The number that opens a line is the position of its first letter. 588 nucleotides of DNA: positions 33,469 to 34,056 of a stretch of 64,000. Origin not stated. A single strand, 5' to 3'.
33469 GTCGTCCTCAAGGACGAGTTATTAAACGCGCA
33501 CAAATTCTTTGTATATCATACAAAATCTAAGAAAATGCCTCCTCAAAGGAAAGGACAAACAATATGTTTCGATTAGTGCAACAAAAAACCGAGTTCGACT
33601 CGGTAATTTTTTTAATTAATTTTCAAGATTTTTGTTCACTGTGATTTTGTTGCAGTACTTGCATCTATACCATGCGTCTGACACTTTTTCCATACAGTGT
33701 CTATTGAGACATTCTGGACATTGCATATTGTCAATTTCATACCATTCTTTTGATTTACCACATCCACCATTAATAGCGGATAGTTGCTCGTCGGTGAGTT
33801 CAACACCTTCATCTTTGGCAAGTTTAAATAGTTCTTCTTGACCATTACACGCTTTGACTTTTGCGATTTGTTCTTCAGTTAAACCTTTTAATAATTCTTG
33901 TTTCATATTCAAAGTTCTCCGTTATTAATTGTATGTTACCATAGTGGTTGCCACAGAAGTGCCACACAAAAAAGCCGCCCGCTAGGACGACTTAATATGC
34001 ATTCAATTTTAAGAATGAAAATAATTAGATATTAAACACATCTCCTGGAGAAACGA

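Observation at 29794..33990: Nif11/NHLP-like-leader, Cys-rich peptide gene directly upstream of a heterodimeric ABC exporter pair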

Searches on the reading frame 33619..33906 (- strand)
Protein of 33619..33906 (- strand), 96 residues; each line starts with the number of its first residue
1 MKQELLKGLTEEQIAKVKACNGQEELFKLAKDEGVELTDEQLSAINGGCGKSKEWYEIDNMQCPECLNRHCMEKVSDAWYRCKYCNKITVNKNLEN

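Call 3: search_protein_families(library=ncbifam, proteins=[window:33619-33906:-], max_evalue=1)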
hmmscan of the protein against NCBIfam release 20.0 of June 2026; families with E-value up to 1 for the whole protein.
seq(96 aa): 9 families
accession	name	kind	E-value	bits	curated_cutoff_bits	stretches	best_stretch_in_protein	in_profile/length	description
TIGR03949.1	bact_IIb_cerein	subfamily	0.0011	18.7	21.5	1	35-51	2-18/45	class IIb bacteriocin, lactobin A/cerein 7B family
NF038034.1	lactGbeta_entB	subfamily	0.0058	16.8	37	1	37-55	1-18/38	lactococcin G-beta/enterocin 1071B family bacteriocin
NF033456.1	RiPP_CCRG-2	domain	0.014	15.4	24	1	36-48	5-17/18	CCRG-2 family RiPP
TIGR01847.1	bacteriocin_sig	domain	0.043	14.5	15.7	1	36-48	3-15/15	bacteriocin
TIGR03798.1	leader_Nif11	subfamily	0.063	13.5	32.3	1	15-43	21-49/68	Nif11-like leader peptide family RiPP precursor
NF038399.1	NH_RiPP_Os17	domain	0.066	13.3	40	1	30-46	28-44/63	Os1348 family NHLP clan protein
TIGR03898.1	lanti_MRSA_kill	subfamily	0.21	11.6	23.5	1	35-48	31-44/44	mersacidin/lichenicidin family type 2 lantibiotic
NF003058.0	PRK03976.1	equivalog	0.27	11.2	87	1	59-87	35-62/91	50S ribosomal protein L37ae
NF038153.1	lant_leader_L1a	domain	0.48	10.6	22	1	36-48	20-32/32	class I lanthipeptide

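Call 4: search_protein_families(library=pfam, proteins=[window:33619-33906:-], max_evalue=1)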
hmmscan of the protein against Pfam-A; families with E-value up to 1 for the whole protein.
seq(96 aa): 4 families
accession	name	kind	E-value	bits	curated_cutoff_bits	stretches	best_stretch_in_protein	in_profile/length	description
PF07862.16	Nif11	-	0.035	14.8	23.8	1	15-40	21-46/48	Nif11 domain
PF06810.17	Phage_scaffold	-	0.085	13.3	35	1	1-33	1-27/170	Phage capsid assembly scaffolding protein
PF10439.15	Bacteriocin_IIc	-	0.15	12.5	27.1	1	36-49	6-20/59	Bacteriocin class II with double-glycine leader peptide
PF20023.5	WSLR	-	0.28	12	27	1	4-21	11-31/39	Wolframin Sel1-like repeat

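Call 6: find_homologous_proteins(query=window:33619-33906:-, max_evalue=0.01)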
Query seq(96 aa) (96 aa): 893 proteins with E <= 0.01 among 895 candidates; the best 120 are listed.
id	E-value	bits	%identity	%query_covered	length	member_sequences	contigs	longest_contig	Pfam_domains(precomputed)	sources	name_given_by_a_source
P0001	4.1e-50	186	86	99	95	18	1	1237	-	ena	-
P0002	1.6e-48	181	84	99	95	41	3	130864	-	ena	-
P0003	1.7e-48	181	87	98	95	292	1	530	-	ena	-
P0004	3.4e-48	180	86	99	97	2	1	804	-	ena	-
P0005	5.2e-48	179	84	99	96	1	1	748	-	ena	-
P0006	5.7e-48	179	84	99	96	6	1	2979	-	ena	-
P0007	1.0e-47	178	83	99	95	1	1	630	-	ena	-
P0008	1.5e-47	178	81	99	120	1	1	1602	-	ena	-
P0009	2.4e-47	177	85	99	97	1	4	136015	-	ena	-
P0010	2.6e-47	177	81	99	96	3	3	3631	-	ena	-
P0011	7.3e-47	176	80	99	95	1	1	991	-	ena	-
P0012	7.7e-47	175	81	99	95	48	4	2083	-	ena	-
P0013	1.1e-46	175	80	99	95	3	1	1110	-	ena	-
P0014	2.1e-46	174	82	99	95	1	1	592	-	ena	-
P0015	6.5e-46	172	81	99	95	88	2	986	-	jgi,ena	jgi:hypothetical protein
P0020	3.2e-44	167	80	99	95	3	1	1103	PF07862.17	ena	-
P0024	1.3e-42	162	74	99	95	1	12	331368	-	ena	-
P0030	3.3e-41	157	76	99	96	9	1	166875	-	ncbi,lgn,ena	-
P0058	5.4e-20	89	54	98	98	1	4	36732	-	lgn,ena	-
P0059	1.9e-19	88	50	86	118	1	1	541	PF07862.17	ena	-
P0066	5.1e-18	83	61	89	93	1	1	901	PF07862.17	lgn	-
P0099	8.1e-17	79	51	91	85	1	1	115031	-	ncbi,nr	ncbi:MAG: Nif11-like leader peptide family natural product precursor [Bacilli bacterium]|nr:Nif11-li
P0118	2.6e-16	78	53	91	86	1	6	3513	PF07862.17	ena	-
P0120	2.9e-16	77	71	58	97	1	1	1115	PF07862.17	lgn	-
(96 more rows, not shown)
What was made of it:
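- At least 893 homologue clusters (call 6). One source annotates a homologue as a 'predicted RNA-binding Zn-ribbon protein' (call 6).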

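Call 8: find_encoding_contigs(protein=P0058, flank=10000, max_places=3)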
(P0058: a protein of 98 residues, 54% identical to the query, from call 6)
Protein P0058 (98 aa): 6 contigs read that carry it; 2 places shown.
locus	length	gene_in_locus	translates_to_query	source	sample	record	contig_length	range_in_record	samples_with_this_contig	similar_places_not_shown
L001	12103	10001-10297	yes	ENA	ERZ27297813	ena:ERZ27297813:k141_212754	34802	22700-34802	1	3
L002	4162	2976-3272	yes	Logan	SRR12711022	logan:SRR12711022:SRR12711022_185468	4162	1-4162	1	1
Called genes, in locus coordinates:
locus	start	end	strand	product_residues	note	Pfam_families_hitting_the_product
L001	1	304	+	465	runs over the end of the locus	PF04055:Radical_SAM, PF13353:Fer4_12 (weak), PF13186:SPASM (weak)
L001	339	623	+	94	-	-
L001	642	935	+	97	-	-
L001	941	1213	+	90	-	-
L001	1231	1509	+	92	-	-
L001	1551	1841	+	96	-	-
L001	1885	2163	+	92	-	-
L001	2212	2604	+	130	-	-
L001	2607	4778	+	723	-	PF03412:Peptidase_C39, PF12385:Peptidase_C70 (weak), PF13529:Peptidase_C39_2 (weak), PF00664:ABC_membrane, PF00005:ABC_tran, PF02463:SMC_N (faint)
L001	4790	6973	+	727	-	PF02463:SMC_N (faint), PF00664:ABC_membrane, PF00005:ABC_tran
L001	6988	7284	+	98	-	PF01740:STAS, PF13466:STAS_2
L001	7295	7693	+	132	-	PF13581:HATPase_c_2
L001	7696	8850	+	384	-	PF01740:STAS, PF13466:STAS_2 (weak), PF01636:APH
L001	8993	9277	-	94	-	-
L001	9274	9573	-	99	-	-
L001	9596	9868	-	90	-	-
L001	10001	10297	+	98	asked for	-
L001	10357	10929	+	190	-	-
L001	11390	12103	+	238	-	?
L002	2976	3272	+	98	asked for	-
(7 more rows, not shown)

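Call 9: find_encoding_contigs(protein=P0024, flank=10000, max_places=3)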
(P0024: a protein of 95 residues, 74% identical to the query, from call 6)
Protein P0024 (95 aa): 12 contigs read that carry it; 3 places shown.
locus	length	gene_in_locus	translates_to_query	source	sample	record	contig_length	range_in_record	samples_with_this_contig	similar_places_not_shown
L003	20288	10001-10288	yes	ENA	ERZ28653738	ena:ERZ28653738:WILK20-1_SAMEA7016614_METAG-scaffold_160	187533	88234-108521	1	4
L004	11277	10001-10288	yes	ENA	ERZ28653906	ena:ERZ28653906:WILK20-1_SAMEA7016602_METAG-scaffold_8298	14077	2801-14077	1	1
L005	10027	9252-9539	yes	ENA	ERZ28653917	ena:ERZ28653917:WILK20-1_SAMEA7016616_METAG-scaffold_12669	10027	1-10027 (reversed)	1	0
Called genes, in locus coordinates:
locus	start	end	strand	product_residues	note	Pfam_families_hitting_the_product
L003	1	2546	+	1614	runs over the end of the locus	-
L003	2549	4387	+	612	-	-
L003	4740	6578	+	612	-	PF13306:LRR_5, PF13855:LRR_8 (faint), PF13306:LRR_5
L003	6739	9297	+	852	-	PF09479:Flg_new, PF13306:LRR_5, PF13855:LRR_8 (faint), PF13306:LRR_5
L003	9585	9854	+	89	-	-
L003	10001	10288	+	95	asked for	-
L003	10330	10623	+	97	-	-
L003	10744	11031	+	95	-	PF07862:Nif11 (faint)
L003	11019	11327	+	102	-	PF07862:Nif11 (weak)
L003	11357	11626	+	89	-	-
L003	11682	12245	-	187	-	-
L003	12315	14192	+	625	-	-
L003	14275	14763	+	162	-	PF01625:PMSR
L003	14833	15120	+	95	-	-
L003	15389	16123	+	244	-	-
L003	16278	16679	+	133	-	PF00583:Acetyltransf_1, PF13302:Acetyltransf_3, PF13420:Acetyltransf_4 (weak)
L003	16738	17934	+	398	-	-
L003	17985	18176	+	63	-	-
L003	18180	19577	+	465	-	PF04055:Radical_SAM, PF13353:Fer4_12 (weak), PF13186:SPASM (weak)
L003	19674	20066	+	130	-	-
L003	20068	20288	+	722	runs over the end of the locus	PF03412:Peptidase_C39, PF12385:Peptidase_C70 (weak), PF13529:Peptidase_C39_2 (weak), PF00664:ABC_membrane, PF02463:SMC_N (faint), PF00005:ABC_tran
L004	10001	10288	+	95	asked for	-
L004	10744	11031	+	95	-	PF07862:Nif11 (faint)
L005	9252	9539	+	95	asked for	-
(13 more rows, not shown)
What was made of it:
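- Tandem arrays flank the rSAM - p130 - PCAT - ABC2 - STAS genes (calls 8, 9).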

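Call 11: search_protein_families(library=ncbifam, proteins=[L003:18180-19577:+, L003:19674-20066:+, L001:2607-4778:+, L001:4790-6973:+, L003:17985-18176:+, L003:16738-17934:+, L003:12315-14192:+, L001:10357-10929:+], max_evalue=0.01)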
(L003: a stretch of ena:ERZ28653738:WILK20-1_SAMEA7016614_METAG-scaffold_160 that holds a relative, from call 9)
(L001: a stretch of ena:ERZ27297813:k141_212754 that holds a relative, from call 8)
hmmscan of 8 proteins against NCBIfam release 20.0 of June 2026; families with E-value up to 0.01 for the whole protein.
L003:18180-19577:+ (465 aa): 81 families (the best 25 are shown)
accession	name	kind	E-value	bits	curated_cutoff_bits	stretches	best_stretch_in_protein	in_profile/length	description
TIGR04545.1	rSAM_ahbD_hemeb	equivalog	3.7e-33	115.4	500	1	94-434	6-332/339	heme b synthase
TIGR04250.1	SCM_rSAM_ScmE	equivalog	1.4e-30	106.5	400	1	90-438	5-346/358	SynChlorMet cassette radical SAM/SPASM protein ScmE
TIGR04054.1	rSAM_NirJ1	equivalog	2.2e-27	95.7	650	1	92-435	40-378/387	putative heme d1 biosynthesis radical SAM protein NirJ1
TIGR04546.1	rSAM_ahbC_deAc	equivalog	4.8e-26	91.4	650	1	91-255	42-205/390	12,18-didecarboxysiroheme deacetylase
TIGR04133.1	rSAM_w_lipo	hypoth_equivalog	2.8e-25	89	425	1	94-293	30-230/350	TIGR04133 family radical SAM/SPASM protein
TIGR04053.2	TIGR04053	equivalog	3.6e-25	89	395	2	95-273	15-196/366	TIGR04053 family radical SAM/SPASM domain-containing protein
TIGR04051.1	rSAM_NirJ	equivalog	3.2e-24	85.6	515.45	1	95-262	9-175/354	heme d1 biosynthesis radical SAM protein NirJ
TIGR04055.1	rSAM_NirJ2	equivalog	4.6e-24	85.6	500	1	94-440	6-324/326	putative heme d1 biosynthesis radical SAM protein NirJ2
NF050035.1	rSAM_WgK_link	exception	6.2e-24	84.7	650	1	90-436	11-360/367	radical SAM/SPASM peptide maturase WgkB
TIGR02668.1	moaA_archaeal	equivalog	8.1e-24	84.1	325.25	1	89-299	11-222/303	GTP 3',8-cyclase MoaA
NF041298.1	rSAM_mat_DynA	equivalog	1.8e-23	83.1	450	1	95-424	8-328/356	dynobactin maturation radical SAM/SPASM protein DynA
TIGR04251.1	SCM_rSAM_ScmF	equivalog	2.3e-23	83.2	400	1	90-420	6-324/353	SynChlorMet cassette radical SAM/SPASM protein ScmF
TIGR04347.1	pseudo_SAM_Halo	equivalog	2.2e-22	79.9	525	1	92-258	42-207/390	TIGR04347 family pseudo-SAM/SPASM protein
NF045574.1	sacti_mat_StsB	exception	7.4e-22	77.8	625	2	92-268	100-274/466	StsB family radical SAM/SPASM domain sactipeptide maturase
TIGR04340.1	rSAM_ACGX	hypoth_equivalog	4.5e-21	75.4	400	1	90-434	5-334/341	radical SAM/SPASM domain protein, ACGX system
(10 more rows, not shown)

L003:19674-20066:+ (130 aa): 1 family
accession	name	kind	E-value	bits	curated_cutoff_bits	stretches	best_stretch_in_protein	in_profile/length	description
TIGR03794.1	NHLM_micro_HlyD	equivalog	1.3e-05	24.3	156.2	1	10-93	2-90/421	NHLP bacteriocin system secretion protein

L001:2607-4778:+ (723 aa): 190 families (the best 25 are shown)
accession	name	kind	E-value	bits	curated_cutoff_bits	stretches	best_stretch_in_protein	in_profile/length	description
TIGR03796.1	NHLM_micro_ABC1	equivalog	2.2e-246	819.5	853.3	1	15-720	1-709/710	NHLP family bacteriocin export ABC transporter peptidase/permease/ATPase subunit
TIGR01846.1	type_I_sec_HlyB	subfamily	1.2e-106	357.7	725.55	1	31-721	4-690/694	type I secretion system permease/ATPase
TIGR01193.1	bacteriocin_ABC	subfamily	1.9e-105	353.9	523.85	1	22-721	2-707/708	peptide cleavage/export ABC transporter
TIGR03797.1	NHLM_micro_ABC2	equivalog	3.1e-98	330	709.4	1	152-721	119-683/686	NHLP bacteriocin export ABC transporter permease/ATPase subunit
TIGR02203.1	MsbA_lipidA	equivalog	1.1e-91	308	602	1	172-719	22-565/572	lipid A export permease/ATP-binding protein MsbA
TIGR03375.1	type_I_sec_LssB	subfamily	2.1e-90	304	693.1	1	30-710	5-689/696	type I secretion system permease/ATPase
TIGR00958.1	3a01208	subfamily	2.1e-85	287.5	874.6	1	179-720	171-711/711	antigen peptide transporter 2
NF010178.0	PRK13657.1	equivalog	2.2e-82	277.4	733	1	167-721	17-568/588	glucan ABC transporter ATP-binding protein/ permease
NF045513.1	HepA_fam_ABC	equivalog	2.8e-78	263.9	725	1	251-718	137-604/610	heterocyst formation ABC transporter subunit HepA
TIGR02204.1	MsbA_rel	hypoth_equivalog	1.1e-77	262.1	780.4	1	251-720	100-572/576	ABC transporter, permease/ATP-binding protein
NF045998.1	cleave_ABC_plasm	equivalog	1.2e-75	255.1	500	1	24-671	5-647/673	Mbov_0121 family peptidase domain-containing ABC transporter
NF052233.1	CphA_assoc_ABC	equivalog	1.3e-75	255.2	880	1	176-720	199-740/766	cyanophycin metabolism-associated ABC transporter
NF008381.0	PRK11176.1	equivalog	2.1e-74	250.9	867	1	201-719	57-575/582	lipid A ABC transporter ATP-binding protein/permease MsbA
NF008056.1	PRK10790.1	equivalog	1.1e-67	228.9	746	1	223-719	79-571/584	SmdB family multidrug efflux ABC transporter permease/ATP-binding protein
TIGR01842.1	type_I_sec_PrtD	subfamily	2.5e-67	227.7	510.15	1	179-710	16-541/544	type I secretion system permease/ATPase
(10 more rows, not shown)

L001:4790-6973:+ (727 aa): 188 families (the best 25 are shown)
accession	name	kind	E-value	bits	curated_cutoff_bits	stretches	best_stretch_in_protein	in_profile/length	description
TIGR03797.1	NHLM_micro_ABC2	equivalog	1.4e-196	655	709.4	1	66-721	28-685/686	NHLP bacteriocin export ABC transporter permease/ATPase subunit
TIGR01846.1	type_I_sec_HlyB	subfamily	3.2e-104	349.6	725.55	1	163-721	129-692/694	type I secretion system permease/ATPase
TIGR03796.1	NHLM_micro_ABC1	equivalog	2.5e-101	340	853.3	1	177-718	156-709/710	NHLP family bacteriocin export ABC transporter peptidase/permease/ATPase subunit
TIGR02203.1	MsbA_lipidA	equivalog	1.7e-92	310.8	602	1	177-719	17-567/572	lipid A export permease/ATP-binding protein MsbA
NF045513.1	HepA_fam_ABC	equivalog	5.6e-82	276.1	725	1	228-716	108-604/610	heterocyst formation ABC transporter subunit HepA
TIGR03375.1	type_I_sec_LssB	subfamily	5.2e-81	272.9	693.1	1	202-710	176-691/696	type I secretion system permease/ATPase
TIGR02204.1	MsbA_rel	hypoth_equivalog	1e-80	272.1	780.4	1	176-721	19-575/576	ABC transporter, permease/ATP-binding protein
TIGR01193.1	bacteriocin_ABC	subfamily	7.5e-79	266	523.85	1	149-719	132-707/708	peptide cleavage/export ABC transporter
NF010178.0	PRK13657.1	equivalog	1.7e-78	264.5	733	1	198-724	38-573/588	glucan ABC transporter ATP-binding protein/ permease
NF008381.0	PRK11176.1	equivalog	7.6e-73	245.8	867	1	190-719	45-577/582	lipid A ABC transporter ATP-binding protein/permease MsbA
TIGR00958.1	3a01208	subfamily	1.7e-72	244.8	874.6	2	475-718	467-711/711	antigen peptide transporter 2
NF052233.1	CphA_assoc_ABC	equivalog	6.1e-63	213.3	880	1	174-722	181-744/766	cyanophycin metabolism-associated ABC transporter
TIGR01192.1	chvA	subfamily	2.2e-62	211.5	585.4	1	199-722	39-571/585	glucan export ABC transporter ATP-binding protein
NF008056.1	PRK10790.1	equivalog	7.6e-62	209.6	746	1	173-723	23-577/584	SmdB family multidrug efflux ABC transporter permease/ATP-binding protein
NF008364.0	PRK11160.1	equivalog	1.2e-59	202.4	630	1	249-720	94-574/575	heme ABC transporter ATP-binding protein/permease CydC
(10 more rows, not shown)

L003:17985-18176:+ (63 aa): 2 families
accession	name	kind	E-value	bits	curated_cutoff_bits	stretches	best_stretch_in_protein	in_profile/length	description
NF038399.1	NH_RiPP_Os17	domain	0.005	16.9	40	0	25-46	23-44/63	Os1348 family NHLP clan protein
NF038034.1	lactGbeta_entB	subfamily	0.0077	16.4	37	0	37-50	1-14/38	lactococcin G-beta/enterocin 1071B family bacteriocin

L003:16738-17934:+ (398 aa): 0 families

L003:12315-14192:+ (625 aa): 0 families

L001:10357-10929:+ (190 aa): 0 families
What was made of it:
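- On N11P: Nif11-like leader RiPP precursor (TIGR03798 / PF07862): The HlyD-like partner is a 130-aa fragment-like protein scoring 24 bits (call 11).
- PCAT scores 819.5 bits on TIGR03796 and ABC2 655 bits on TIGR03797 (call 11). PCAT and ABC2 in relatives score just under the NCBIfam equivalog cutoffs (call 11).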

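Call 12: find_encoding_contigs(protein=P0002, flank=10000, max_places=3)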
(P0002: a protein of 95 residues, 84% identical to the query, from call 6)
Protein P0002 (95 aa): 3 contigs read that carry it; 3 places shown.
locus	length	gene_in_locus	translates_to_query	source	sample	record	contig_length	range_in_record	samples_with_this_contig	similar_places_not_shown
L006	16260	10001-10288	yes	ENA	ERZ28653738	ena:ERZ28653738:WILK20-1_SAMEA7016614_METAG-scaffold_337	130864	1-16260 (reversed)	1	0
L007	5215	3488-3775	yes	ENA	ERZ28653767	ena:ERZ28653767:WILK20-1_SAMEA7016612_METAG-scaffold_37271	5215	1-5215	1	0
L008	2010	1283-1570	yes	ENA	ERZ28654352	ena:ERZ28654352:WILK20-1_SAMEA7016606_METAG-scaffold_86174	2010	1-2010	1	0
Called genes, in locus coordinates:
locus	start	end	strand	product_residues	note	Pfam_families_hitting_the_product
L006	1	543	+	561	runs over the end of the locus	PF13328:HD_4, PF01966:HD (faint), PF01636:APH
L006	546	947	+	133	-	PF13581:HATPase_c_2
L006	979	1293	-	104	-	PF08863:YolD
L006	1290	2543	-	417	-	PF00817:IMS, PF11798:IMS_HHH, PF14520:HHH_5 (faint), PF11799:IMS_C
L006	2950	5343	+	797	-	PF01764:Lipase_3 (weak)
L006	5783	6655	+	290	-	PF13673:Acetyltransf_10 (weak), PF00583:Acetyltransf_1, PF13508:Acetyltransf_7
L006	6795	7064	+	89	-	-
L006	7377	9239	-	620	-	-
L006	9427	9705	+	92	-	PF24859:FdhE_central (weak)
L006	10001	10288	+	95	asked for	-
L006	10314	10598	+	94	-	-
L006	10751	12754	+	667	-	PF01764:Lipase_3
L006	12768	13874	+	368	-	-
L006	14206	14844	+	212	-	PF01522:Polysacc_deac_1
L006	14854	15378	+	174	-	PF13302:Acetyltransf_3, PF13420:Acetyltransf_4 (weak), PF00583:Acetyltransf_1 (weak)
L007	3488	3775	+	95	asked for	-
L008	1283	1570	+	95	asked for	-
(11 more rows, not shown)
